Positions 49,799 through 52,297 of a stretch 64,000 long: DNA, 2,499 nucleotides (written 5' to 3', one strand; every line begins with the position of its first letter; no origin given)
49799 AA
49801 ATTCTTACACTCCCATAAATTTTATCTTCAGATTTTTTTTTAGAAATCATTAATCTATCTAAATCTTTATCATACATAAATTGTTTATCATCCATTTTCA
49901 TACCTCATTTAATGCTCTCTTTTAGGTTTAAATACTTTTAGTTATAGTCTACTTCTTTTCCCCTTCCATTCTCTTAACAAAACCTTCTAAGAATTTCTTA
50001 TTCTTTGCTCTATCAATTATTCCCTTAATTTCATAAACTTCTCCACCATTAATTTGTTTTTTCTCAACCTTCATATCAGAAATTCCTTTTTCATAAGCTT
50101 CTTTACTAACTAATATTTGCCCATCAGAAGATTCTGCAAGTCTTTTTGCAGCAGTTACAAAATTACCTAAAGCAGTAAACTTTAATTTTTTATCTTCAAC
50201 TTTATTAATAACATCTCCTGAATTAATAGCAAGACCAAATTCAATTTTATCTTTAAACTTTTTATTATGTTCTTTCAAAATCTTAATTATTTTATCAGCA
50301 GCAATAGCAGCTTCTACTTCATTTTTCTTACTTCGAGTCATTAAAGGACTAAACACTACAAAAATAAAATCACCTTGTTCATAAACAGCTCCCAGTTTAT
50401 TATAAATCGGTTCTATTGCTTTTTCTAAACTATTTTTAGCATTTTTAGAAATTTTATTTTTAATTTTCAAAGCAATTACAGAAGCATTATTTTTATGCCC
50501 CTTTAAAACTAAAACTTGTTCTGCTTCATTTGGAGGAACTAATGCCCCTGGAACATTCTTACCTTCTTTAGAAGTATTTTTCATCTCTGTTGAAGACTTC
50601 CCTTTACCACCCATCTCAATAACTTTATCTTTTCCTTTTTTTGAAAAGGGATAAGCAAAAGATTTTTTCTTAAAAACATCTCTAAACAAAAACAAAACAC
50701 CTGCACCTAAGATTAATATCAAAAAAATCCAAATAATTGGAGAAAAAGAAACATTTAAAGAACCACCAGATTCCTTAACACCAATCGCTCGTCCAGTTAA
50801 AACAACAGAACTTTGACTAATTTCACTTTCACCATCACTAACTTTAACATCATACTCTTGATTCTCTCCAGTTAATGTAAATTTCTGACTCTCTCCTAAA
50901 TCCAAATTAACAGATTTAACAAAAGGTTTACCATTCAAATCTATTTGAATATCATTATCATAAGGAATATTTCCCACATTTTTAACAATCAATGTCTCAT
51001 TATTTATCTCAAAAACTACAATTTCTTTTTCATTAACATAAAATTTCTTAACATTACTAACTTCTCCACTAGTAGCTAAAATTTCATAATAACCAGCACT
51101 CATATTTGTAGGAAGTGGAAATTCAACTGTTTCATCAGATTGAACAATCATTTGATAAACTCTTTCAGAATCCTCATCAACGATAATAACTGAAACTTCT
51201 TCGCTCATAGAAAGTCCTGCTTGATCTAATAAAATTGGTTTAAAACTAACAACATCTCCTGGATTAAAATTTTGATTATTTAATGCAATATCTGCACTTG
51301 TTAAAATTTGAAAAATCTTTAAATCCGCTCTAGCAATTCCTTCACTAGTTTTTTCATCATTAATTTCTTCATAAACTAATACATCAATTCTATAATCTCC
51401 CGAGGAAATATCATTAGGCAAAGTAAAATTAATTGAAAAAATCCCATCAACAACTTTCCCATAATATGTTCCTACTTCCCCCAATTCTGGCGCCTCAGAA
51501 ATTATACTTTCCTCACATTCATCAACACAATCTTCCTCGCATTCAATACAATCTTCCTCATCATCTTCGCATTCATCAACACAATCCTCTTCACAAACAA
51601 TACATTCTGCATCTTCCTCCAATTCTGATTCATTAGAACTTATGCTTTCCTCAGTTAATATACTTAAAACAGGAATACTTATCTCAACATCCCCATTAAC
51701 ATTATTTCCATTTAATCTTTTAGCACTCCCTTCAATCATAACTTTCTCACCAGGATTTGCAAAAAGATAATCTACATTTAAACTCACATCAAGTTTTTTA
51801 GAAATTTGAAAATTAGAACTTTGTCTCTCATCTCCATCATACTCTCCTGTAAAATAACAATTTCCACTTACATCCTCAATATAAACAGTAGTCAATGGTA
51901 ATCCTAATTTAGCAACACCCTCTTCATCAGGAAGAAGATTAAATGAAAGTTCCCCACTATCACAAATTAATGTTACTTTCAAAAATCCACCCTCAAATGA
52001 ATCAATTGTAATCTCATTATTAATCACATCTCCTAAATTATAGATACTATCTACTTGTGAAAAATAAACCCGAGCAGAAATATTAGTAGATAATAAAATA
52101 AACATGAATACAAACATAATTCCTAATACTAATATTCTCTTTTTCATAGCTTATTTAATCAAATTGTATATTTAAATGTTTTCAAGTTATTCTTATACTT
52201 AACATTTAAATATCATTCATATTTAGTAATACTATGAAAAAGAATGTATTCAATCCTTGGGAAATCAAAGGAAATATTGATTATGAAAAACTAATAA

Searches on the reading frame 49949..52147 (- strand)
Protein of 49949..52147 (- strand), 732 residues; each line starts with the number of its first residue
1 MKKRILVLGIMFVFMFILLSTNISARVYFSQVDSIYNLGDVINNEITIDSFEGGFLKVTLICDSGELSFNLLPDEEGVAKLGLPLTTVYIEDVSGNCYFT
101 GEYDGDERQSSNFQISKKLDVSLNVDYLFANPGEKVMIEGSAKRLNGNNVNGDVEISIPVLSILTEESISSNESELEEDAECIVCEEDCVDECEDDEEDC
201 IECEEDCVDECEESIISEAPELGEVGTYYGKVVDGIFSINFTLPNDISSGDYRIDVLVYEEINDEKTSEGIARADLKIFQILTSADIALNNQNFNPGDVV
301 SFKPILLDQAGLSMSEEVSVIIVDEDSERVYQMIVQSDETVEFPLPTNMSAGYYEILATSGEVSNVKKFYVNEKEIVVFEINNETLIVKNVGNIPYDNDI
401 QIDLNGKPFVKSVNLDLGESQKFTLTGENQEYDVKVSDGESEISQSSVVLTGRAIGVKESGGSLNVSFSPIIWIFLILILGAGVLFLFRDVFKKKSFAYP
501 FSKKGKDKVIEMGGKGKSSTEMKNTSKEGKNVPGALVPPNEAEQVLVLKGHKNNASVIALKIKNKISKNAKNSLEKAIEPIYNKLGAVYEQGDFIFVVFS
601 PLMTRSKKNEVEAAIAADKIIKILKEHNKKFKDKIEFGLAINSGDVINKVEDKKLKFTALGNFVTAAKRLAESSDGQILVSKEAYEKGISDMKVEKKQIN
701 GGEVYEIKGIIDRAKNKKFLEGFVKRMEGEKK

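Call 28: search_protein_families(library=pfam, proteins=[window:49949-52147:-], max_evalue=0.00001)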
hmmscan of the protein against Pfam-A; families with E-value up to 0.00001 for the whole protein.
window:49949-52147:- (732 aa): 1 family
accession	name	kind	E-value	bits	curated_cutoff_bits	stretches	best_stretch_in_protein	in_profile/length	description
PF01835.25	MG2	-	5.1e-09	36.8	32.8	0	294-361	11-86/96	MG2 domain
